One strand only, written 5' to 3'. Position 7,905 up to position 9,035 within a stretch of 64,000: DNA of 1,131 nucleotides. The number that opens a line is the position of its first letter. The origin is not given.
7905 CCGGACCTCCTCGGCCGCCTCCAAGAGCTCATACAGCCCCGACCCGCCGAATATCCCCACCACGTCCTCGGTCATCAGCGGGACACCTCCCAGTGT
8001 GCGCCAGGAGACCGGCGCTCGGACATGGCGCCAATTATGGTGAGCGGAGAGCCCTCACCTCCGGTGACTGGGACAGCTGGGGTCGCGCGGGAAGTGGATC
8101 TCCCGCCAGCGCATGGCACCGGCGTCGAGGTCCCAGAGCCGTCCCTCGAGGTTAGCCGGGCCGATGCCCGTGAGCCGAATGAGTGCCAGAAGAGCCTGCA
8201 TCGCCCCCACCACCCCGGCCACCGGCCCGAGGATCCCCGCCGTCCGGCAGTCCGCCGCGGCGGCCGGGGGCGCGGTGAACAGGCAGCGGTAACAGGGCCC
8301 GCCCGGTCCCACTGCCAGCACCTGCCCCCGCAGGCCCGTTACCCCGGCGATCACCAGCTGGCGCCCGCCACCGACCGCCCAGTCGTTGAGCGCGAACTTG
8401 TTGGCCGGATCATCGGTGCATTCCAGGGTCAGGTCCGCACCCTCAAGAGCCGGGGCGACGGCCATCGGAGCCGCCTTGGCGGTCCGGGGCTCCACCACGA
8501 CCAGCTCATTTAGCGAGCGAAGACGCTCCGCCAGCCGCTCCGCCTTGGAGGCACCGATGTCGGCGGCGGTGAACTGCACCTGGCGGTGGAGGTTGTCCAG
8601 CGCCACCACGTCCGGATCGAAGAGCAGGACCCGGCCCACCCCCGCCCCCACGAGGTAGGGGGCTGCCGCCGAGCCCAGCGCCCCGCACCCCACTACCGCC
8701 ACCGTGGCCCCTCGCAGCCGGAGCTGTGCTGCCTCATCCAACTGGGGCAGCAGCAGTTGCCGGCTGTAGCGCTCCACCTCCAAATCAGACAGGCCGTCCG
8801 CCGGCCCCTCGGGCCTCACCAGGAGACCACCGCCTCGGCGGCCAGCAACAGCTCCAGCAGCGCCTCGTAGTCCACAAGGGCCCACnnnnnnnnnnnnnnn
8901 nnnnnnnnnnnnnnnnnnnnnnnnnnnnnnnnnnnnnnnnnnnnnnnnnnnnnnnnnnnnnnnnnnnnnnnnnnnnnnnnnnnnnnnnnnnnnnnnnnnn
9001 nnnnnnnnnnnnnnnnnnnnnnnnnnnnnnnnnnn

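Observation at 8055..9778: dsrE-dsrF-dsrH (tusD/C/B-like) operon translationally coupled to an E1-like ThiF/MoeB gene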

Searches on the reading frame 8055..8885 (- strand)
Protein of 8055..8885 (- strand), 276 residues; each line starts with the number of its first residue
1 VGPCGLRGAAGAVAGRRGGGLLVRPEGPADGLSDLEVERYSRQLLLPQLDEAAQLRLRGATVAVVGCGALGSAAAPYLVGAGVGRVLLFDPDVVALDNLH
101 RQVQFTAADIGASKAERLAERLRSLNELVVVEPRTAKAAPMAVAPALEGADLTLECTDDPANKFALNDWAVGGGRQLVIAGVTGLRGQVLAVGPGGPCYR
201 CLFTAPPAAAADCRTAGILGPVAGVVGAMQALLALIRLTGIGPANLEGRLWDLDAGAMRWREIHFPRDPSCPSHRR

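Call 4: search_protein_families(library=pfam, proteins=[window:8055-8885:-], max_evalue=0.1)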
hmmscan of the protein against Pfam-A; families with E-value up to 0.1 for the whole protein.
window:8055-8885:- (276 aa): 7 families
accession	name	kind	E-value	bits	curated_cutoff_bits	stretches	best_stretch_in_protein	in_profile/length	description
PF00899.27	ThiF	-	2.1e-59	201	28.1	1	40-272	1-237/238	ThiF family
PF02826.25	2-Hacid_dh_C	-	0.0011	18.8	25.1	1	51-112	28-80/178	D-isomer specific 2-hydroxyacid dehydrogenase, NAD binding domain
PF13241.12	NAD_binding_7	-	0.0041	18.1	22.1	1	55-166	3-78/104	Putative NAD(P)-binding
PF01488.26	Shikimate_DH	-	0.048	14.2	24.3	1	56-124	9-75/138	Shikimate / quinate 5-dehydrogenase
PF02737.24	3HCDH_N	-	0.055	13.8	22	1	61-110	1-49/180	3-hydroxyacyl-CoA dehydrogenase, NAD binding domain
PF03435.24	Sacchrp_dh_NADP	-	0.061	14.1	25.1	0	62-125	1-69/129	Saccharopine dehydrogenase NADP binding domain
PF01262.27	AlaDh_PNT_C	-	0.081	12.8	23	0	58-129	27-97/214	Alanine dehydrogenase/PNT, C-terminal domain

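Call 5: search_protein_families(library=ncbifam, proteins=[window:8055-8885:-], max_evalue=0.1)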
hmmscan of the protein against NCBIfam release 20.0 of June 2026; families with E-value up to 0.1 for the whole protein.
window:8055-8885:- (276 aa): 32 families (the best 25 are shown)
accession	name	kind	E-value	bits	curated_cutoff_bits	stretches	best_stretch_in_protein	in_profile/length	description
NF004281.0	PRK05690.1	subfamily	3.4e-56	190.3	266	1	31-272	4-246/250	molybdopterin-synthase adenylyltransferase MoeB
NF006444.0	PRK08762.1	equivalog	5.8e-56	189.8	449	1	33-273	121-366/387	molybdopterin-synthase adenylyltransferase MoeB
TIGR02356.1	adenyl_thiF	equivalog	2e-55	187.3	275.25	1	39-235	1-200/203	thiazole biosynthesis adenylyltransferase ThiF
NF005902.0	PRK07878.1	equivalog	2.1e-44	152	647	1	28-273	11-262/392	adenylyltransferase/sulfurtransferase MoeZ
NF047750.1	SAMPActivE1UbaA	equivalog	7.5e-44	150.1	450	1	35-272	8-246/270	SAMP-activating enzyme E1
TIGR02355.1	moeB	equivalog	2.2e-43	148.4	376.55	1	36-272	1-238/240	molybdopterin-synthase adenylyltransferase MoeB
NF004111.0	PRK05600.1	equivalog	5.7e-39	134.3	437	1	32-271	14-258/371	ThiF family adenylyltransferase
NF005646.0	PRK07411.1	equivalog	4.7e-35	121.4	633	1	32-273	11-254/390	molybdopterin-synthase adenylyltransferase MoeB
NF006204.0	PRK08328.1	equivalog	6.1e-33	114.3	339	1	32-244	2-211/231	hypothetical protein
NF009123.0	PRK12475.1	subfamily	1.8e-32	113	510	1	38-238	3-206/338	MoeB/ThiF family adenylyltransferase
NF006395.0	PRK08644.1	equivalog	1.4e-23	83.7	159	1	42-185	13-158/215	sulfur carrier protein ThiS adenylyltransferase ThiF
TIGR02354.1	thiF_fam2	equivalog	3.4e-16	59.7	152.2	1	54-170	16-131/200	thiamine biosynthesis protein ThiF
NF058523.1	6A-MBL_cap2_3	equivalog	4.7e-14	51.9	320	1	58-157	297-399/665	anti-phage 6A-MBL system cap2_3 protein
NF011696.0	PRK15116.1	equivalog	1.7e-11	44.3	304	1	53-131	24-102/268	tRNA cyclic N6-threonylcarbamoyladenosine(37) synthase TcdA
NF006077.0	PRK08223.1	equivalog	4.8e-11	42.2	266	1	49-161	18-130/296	hypothetical protein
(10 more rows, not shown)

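Call 10: search_solved_structures(query=window:8055-8819:-, max_evalue=1e-10, show_alignments=2)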
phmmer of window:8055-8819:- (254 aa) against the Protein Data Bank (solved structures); distinct sequences matched with E-value up to 1e-10: 24.
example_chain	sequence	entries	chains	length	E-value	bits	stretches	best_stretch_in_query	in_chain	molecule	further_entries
1zfn_A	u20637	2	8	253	1.6e-42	149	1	10-250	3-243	Adenylyltransferase thiF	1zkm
1zud_1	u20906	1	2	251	2.3e-42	148.4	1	11-250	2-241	Adenylyltransferase thiF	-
6yub_B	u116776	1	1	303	4.8e-39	137.6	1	9-213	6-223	Adenylyltransferase and sulfurtransferase uba4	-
6yub_A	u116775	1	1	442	1.1e-38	136.4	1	9-213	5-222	Adenylyltransferase and sulfurtransferase uba4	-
1jw9_B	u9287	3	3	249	1.4e-38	136.1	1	10-250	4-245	MOLYBDOPTERIN BIOSYNTHESIS MOEB PROTEIN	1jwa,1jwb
6yuc_D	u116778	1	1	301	6.7e-38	133.9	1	9-213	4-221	Adenylyltransferase and sulfurtransferase uba4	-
6z6s_DDD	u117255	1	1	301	6.7e-38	133.9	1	9-213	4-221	Adenylyltransferase and sulfurtransferase uba4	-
9jtc_A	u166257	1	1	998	7e-15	58.4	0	13-112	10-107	UBA7 protein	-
4nnj_A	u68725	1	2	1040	2.2e-13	53.5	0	10-110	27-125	Ubiquitin-activating enzyme E1 1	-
8oif_A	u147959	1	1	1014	2.3e-13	53.5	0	11-113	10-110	Ubiquitin-like modifier-activating enzyme 7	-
5l6h_A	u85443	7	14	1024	2.6e-13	53.3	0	11-110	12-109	Ubiquitin-activating enzyme E1 1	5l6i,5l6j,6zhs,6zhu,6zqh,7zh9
8se9_A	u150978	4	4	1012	2.7e-13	53.3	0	12-113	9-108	Ubiquitin-like modifier-activating enzyme 7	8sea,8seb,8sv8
5tr4_A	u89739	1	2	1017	3.4e-13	52.9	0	12-110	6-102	Ubiquitin-activating enzyme E1 1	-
6nya_A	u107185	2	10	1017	4e-13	52.7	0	12-110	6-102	Ubiquitin-activating enzyme E1 1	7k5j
3cmm_A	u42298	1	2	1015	4.1e-13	52.6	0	12-110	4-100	Ubiquitin-activating enzyme E1 1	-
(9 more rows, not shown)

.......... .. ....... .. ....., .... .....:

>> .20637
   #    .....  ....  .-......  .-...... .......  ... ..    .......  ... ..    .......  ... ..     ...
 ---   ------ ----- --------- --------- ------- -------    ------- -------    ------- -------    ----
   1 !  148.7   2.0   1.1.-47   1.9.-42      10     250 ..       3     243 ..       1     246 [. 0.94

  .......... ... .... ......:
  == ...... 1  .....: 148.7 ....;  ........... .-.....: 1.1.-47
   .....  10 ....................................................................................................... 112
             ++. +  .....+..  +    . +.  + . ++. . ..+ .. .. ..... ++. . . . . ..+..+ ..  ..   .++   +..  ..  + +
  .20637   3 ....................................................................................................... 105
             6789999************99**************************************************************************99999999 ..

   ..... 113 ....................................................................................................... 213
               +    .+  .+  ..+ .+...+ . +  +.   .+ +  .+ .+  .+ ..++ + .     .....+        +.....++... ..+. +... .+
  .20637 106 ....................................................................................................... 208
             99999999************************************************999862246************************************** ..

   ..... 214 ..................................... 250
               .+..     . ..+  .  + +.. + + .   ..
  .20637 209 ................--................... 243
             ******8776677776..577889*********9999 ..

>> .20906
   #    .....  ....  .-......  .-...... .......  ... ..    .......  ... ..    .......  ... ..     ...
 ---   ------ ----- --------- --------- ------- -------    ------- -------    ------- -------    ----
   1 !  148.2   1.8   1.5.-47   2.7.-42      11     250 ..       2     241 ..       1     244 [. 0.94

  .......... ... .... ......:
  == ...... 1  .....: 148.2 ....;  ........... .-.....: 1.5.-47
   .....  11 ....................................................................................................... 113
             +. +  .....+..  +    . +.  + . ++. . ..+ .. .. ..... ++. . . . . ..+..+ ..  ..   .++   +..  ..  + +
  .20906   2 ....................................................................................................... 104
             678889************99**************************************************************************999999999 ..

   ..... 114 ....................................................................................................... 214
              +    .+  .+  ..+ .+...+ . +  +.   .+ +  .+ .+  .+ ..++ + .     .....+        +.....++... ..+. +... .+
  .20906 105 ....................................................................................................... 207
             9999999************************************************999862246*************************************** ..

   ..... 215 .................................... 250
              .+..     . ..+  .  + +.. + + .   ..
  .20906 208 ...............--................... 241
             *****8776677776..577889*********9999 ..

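Call 23: find_homologous_proteins(query=window:8055-8819:-)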
Query window:8055-8819:- (254 aa): 3834 proteins with E <= 0.001 among 8000 candidates; the best 120 are listed.
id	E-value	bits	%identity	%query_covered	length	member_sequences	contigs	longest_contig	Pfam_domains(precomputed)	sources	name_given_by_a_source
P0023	1.9e-154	531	96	100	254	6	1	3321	PF00899.28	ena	-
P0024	1.5e-141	488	89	100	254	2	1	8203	PF00899.28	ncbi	-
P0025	3.2e-129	448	83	100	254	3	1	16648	PF00899.28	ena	-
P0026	2.1e-128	445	81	100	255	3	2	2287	PF00899.28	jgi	jgi:molybdopterin/thiamine biosynthesis adenylyltransferase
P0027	3.4e-127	441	81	100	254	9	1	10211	PF00899.28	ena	-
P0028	1.2e-126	439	82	100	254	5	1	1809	PF00899.28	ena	-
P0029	3.6e-126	438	81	100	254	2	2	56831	PF00899.28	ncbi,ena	-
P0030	3.6e-125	435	81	100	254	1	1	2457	PF00899.28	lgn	-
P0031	6.6e-124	430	80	99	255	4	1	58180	PF00899.28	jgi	jgi:molybdopterin/thiamine biosynthesis adenylyltransferase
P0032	1.2e-112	394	73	100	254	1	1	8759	PF00899.28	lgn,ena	-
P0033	3.2e-110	386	82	87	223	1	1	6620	PF00899.28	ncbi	ncbi:MAG: HesA/MoeB/ThiF family protein, partial [Candidatus Dormibacteria bacterium]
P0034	3.9e-89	317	62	96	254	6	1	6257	PF00899.28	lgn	-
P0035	1.8e-87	311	62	96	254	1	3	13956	PF00899.28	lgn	-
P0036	4.3e-82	293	60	96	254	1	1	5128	PF00899.28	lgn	-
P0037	6.4e-77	277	55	96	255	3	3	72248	PF00899.28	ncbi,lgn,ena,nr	ncbi:MAG TPA: HesA/MoeB/ThiF family protein [Candidatus Nanopelagicaceae bacterium]|nr:HesA/MoeB/Thi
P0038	3.6e-76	274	55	96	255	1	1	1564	PF00899.28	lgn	-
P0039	6.0e-76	273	55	96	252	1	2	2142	PF00899.28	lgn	-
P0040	4.7e-75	270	55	98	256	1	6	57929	PF00899.28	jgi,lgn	jgi:molybdopterin/thiamine biosynthesis adenylyltransferase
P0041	4.8e-75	270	54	99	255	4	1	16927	PF00899.28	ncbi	ncbi:MAG: HesA/MoeB/ThiF family protein [Candidatus Dormibacteria bacterium]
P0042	1.2e-73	266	55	96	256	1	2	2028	PF00899.28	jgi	jgi:molybdopterin/thiamine biosynthesis adenylyltransferase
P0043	2.8e-73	265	53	96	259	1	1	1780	PF00899.28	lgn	-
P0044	5.0e-73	264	55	96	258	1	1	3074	PF00899.28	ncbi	-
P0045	5.4e-73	264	54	96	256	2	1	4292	PF00899.28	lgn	-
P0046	1.2e-72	263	53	97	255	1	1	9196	PF00899.28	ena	-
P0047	1.3e-72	262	53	99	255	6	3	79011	PF00899.28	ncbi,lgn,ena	-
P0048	2.2e-72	262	52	96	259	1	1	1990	PF00899.28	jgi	jgi:sulfur-carrier protein adenylyltransferase/sulfurtransferase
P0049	6.4e-72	260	54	96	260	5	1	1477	PF00899.28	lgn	-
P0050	6.4e-72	260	56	97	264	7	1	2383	PF00899.28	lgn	-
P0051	9.5e-72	260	54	96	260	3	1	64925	PF00899.28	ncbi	ncbi:MAG: HesA/MoeB/ThiF family protein [Candidatus Dormibacteria bacterium]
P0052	1.6e-71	259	52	96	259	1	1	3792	PF00899.28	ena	-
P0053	6.4e-71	257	54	97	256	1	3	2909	PF00899.28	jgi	jgi:molybdopterin/thiamine biosynthesis adenylyltransferase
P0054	2.7e-70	255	53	96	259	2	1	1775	PF00899.28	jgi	jgi:molybdopterin/thiamine biosynthesis adenylyltransferase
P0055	5.4e-69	251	53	96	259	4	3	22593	PF00899.28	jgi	jgi:molybdopterin/thiamine biosynthesis adenylyltransferase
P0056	9.7e-69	250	52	96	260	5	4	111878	PF00899.28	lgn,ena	-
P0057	1.2e-67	246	54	96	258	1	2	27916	PF00899.28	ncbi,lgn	ncbi:MAG: HesA/MoeB/ThiF family protein [Candidatus Dormibacteria bacterium]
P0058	3.6e-66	241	52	96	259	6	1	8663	PF00899.28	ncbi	-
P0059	1.3e-65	239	49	98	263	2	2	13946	PF00899.28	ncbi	ncbi:MAG: HesA/MoeB/ThiF family protein [Candidatus Dormibacteria bacterium]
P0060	3.3e-61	225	47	96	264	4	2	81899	PF00899.28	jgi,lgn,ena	-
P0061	2.2e-59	219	48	96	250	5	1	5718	PF00899.28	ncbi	-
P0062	2.9e-57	212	50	98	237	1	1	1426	PF00899.28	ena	-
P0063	3.2e-56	209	49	97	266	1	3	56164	PF00899.28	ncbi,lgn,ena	-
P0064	3.3e-56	209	48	95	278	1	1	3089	PF00899.28,PF03435.25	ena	-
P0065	4.2e-56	208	48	95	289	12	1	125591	PF00899.28,PF03435.25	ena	-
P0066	4.3e-56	208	53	94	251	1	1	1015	PF00899.28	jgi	jgi:molybdopterin/thiamine biosynthesis adenylyltransferase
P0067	5.6e-56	208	47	98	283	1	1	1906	PF00899.28,PF03435.25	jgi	jgi:molybdopterin-synthase adenylyltransferase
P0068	7.1e-56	208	48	95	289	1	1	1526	PF00899.28,PF03435.25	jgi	jgi:molybdopterin/thiamine biosynthesis adenylyltransferase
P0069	8.1e-56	207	47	98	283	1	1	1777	PF00899.28,PF03435.25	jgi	jgi:molybdopterin-synthase adenylyltransferase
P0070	8.1e-56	207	48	95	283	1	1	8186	PF00899.28,PF03435.25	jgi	jgi:molybdopterin/thiamine biosynthesis adenylyltransferase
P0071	1.2e-55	207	48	95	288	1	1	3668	PF00899.28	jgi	-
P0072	1.3e-55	207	48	98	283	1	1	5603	PF00899.28,PF03435.25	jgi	jgi:molybdopterin/thiamine biosynthesis adenylyltransferase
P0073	1.5e-55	206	48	95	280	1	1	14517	PF00899.28,PF03435.25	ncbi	-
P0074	1.6e-55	206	48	95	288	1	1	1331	PF00899.28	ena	-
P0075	1.8e-55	206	48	95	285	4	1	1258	PF00899.28,PF03435.25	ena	-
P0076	3.5e-55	205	47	98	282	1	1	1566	PF00899.28,PF03435.25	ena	-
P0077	3.6e-55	205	48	95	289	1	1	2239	PF00899.28,PF03435.25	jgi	jgi:molybdopterin/thiamine biosynthesis adenylyltransferase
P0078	3.9e-55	205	48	95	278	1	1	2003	PF00899.28,PF03435.25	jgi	jgi:molybdopterin-synthase adenylyltransferase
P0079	4.3e-55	205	47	98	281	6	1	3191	PF00899.28,PF03435.25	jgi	jgi:molybdopterin-synthase adenylyltransferase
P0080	6.1e-55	205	45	100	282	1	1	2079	PF00899.28,PF03435.25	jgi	jgi:molybdopterin/thiamine biosynthesis adenylyltransferase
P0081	6.8e-55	204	47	95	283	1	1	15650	PF00899.28,PF03435.25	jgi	jgi:molybdopterin/thiamine biosynthesis adenylyltransferase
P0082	1.4e-54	203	47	98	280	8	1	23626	PF00899.28,PF03435.25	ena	-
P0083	1.4e-54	203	46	94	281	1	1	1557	PF00899.28,PF03435.25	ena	-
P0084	1.5e-54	203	47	95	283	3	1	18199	PF00899.28,PF03435.25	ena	-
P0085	3.2e-54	202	47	98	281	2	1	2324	PF00899.28,PF03435.25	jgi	jgi:molybdopterin/thiamine biosynthesis adenylyltransferase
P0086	3.3e-54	202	50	94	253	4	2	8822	PF00899.28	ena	-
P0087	3.3e-54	202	47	95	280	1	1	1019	PF00899.28,PF03435.25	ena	-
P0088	4.0e-54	202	47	95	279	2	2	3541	PF00899.28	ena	-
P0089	4.7e-54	202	44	95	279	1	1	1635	PF00899.28,PF03435.25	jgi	jgi:molybdopterin-synthase adenylyltransferase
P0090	5.5e-54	201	47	98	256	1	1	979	PF00899.28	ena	-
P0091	6.4e-54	201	51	94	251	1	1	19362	PF00899.28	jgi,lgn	jgi:molybdopterin/thiamine biosynthesis adenylyltransferase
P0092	7.9e-54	201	49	93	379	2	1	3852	PF00899.28,PF00581.26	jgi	jgi:adenylyltransferase/sulfurtransferase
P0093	8.3e-54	201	46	95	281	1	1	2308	PF00899.28,PF03435.25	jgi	jgi:molybdopterin/thiamine biosynthesis adenylyltransferase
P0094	8.9e-54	201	48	95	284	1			PF00899.28,PF03435.25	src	-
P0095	9.1e-54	201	47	95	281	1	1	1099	PF00899.28,PF03435.25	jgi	jgi:adenylyltransferase/sulfurtransferase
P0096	9.8e-54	201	47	95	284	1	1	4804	PF00899.28,PF03435.25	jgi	jgi:molybdopterin/thiamine biosynthesis adenylyltransferase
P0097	1.2e-53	200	47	98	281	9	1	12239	PF00899.28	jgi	jgi:molybdopterin/thiamine biosynthesis adenylyltransferase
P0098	1.2e-53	200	48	95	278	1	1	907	PF00899.28,PF03435.25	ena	-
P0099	1.4e-53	200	48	94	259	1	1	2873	PF00899.28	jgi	-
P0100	2.0e-53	200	48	95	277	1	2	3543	PF00899.28,PF03435.25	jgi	jgi:molybdopterin/thiamine biosynthesis adenylyltransferase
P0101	2.5e-53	199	47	98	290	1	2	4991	PF00899.28,PF03435.25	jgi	jgi:molybdopterin/thiamine biosynthesis adenylyltransferase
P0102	2.6e-53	199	46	95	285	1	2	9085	PF00899.28,PF03435.25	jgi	jgi:molybdopterin-synthase adenylyltransferase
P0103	2.9e-53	199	44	98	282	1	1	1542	PF00899.28,PF03435.25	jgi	jgi:molybdopterin/thiamine biosynthesis adenylyltransferase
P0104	3.0e-53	199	46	94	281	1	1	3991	PF00899.28,PF03435.25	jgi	jgi:molybdopterin/thiamine biosynthesis adenylyltransferase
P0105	3.4e-53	199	46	95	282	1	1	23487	PF00899.28,PF03435.25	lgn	-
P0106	3.9e-53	199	47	95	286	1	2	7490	PF00899.28,PF03435.25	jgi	jgi:molybdopterin-synthase adenylyltransferase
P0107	4.1e-53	199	51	81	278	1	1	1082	PF00899.28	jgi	jgi:molybdopterin/thiamine biosynthesis adenylyltransferase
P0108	5.6e-53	198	49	95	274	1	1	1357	PF00899.28,PF03435.25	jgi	jgi:molybdopterin/thiamine biosynthesis adenylyltransferase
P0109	6.0e-53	198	47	98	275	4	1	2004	PF00899.28,PF03435.25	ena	-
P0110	6.7e-53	198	48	95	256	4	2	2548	PF00899.28,PF03435.25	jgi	jgi:molybdopterin/thiamine biosynthesis adenylyltransferase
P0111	8.2e-53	198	46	95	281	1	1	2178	PF00899.28,PF03435.25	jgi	jgi:molybdopterin-synthase adenylyltransferase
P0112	8.6e-53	197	46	95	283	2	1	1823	PF00899.28,PF03435.25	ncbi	-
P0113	8.7e-53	197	48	98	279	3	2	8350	PF00899.28,PF03435.25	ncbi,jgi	-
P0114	9.1e-53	197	46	98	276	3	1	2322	PF00899.28,PF03435.25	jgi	jgi:molybdopterin-synthase adenylyltransferase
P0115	1.0e-52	197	46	95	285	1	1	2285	PF00899.28,PF03435.25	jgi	jgi:molybdopterin/thiamine biosynthesis adenylyltransferase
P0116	1.0e-52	197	50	94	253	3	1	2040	PF00899.28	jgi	jgi:molybdopterin/thiamine biosynthesis adenylyltransferase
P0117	1.1e-52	197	48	93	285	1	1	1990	PF00899.28,PF03435.25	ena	-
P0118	1.2e-52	197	45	98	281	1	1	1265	PF00899.28,PF03435.25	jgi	jgi:molybdopterin/thiamine biosynthesis adenylyltransferase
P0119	1.2e-52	197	49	96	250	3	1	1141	PF00899.28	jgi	-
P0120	1.4e-52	197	45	95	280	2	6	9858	PF00899.28,PF03435.25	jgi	jgi:molybdopterin/thiamine biosynthesis adenylyltransferase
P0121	1.7e-52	197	46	95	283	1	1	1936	PF00899.28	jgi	jgi:molybdopterin/thiamine biosynthesis adenylyltransferase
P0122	1.9e-52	196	50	83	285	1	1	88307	PF00899.28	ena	-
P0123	1.9e-52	196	49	94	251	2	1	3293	PF00899.28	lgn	-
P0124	1.9e-52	196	46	95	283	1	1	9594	PF00899.28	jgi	jgi:molybdopterin-synthase adenylyltransferase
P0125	2.0e-52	196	46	95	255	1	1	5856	PF00899.28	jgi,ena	-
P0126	2.2e-52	196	46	96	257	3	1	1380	PF00899.28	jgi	jgi:adenylyltransferase/sulfurtransferase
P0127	2.4e-52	196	47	95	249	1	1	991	PF00899.28,PF03435.25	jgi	jgi:molybdopterin-synthase adenylyltransferase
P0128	2.4e-52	196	45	98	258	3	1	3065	PF00899.28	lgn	-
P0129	2.5e-52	196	51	83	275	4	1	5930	PF00899.28,PF03435.25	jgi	jgi:molybdopterin-synthase adenylyltransferase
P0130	2.6e-52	196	49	98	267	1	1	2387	PF00899.28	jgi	jgi:molybdopterin/thiamine biosynthesis adenylyltransferase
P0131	2.6e-52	196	51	82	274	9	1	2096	PF00899.28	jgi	jgi:molybdopterin-synthase adenylyltransferase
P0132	2.8e-52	196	46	95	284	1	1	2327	PF00899.28,PF03435.25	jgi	jgi:molybdopterin-synthase adenylyltransferase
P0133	2.8e-52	196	52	83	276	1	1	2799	PF00899.28,PF03435.25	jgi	jgi:adenylyltransferase/sulfurtransferase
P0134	2.9e-52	196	47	98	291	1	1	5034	PF00899.28,PF03435.25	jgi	jgi:molybdopterin/thiamine biosynthesis adenylyltransferase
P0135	3.1e-52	196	46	96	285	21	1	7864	PF00899.28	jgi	jgi:molybdopterin/thiamine biosynthesis adenylyltransferase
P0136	3.2e-52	196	45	96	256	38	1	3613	PF00899.28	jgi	jgi:molybdopterin/thiamine biosynthesis adenylyltransferase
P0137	3.4e-52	196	49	94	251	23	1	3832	PF00899.28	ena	-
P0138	3.6e-52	195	45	98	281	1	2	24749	PF00899.28,PF03435.25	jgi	jgi:molybdopterin/thiamine biosynthesis adenylyltransferase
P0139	3.7e-52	195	46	95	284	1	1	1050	PF00899.28,PF03435.25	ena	-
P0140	3.9e-52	195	45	95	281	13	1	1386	PF00899.28,PF03435.25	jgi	jgi:molybdopterin-synthase adenylyltransferase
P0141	4.2e-52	195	47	98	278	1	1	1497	PF00899.28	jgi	jgi:molybdopterin-synthase adenylyltransferase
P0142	4.7e-52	195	46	96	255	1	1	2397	PF00899.28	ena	-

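Call 24: find_encoding_contigs(protein=P0035, flank=5000, max_places=2)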
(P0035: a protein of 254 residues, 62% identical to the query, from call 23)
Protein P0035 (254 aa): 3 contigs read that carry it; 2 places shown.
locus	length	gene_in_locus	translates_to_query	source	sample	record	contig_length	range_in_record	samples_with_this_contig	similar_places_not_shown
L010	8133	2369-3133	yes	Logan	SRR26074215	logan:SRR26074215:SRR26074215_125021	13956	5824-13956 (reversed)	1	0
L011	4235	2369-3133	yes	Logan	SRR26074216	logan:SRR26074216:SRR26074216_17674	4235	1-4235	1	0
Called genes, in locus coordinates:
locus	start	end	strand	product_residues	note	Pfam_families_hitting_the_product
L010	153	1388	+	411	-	PF09594:GT87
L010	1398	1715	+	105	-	PF02635:DsrE (faint)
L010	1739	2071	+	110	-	-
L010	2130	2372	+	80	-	-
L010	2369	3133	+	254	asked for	PF00899:ThiF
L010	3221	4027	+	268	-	PF01048:PNP_UDP_1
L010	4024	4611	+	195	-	-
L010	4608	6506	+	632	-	PF13231:PMT_2, PF02366:PMT, PF16192:PMT_4TMC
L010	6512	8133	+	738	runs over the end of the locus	-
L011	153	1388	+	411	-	PF09594:GT87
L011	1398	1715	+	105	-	PF02635:DsrE (faint)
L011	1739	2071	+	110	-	-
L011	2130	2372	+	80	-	-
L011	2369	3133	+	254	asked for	PF00899:ThiF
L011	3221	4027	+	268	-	PF01048:PNP_UDP_1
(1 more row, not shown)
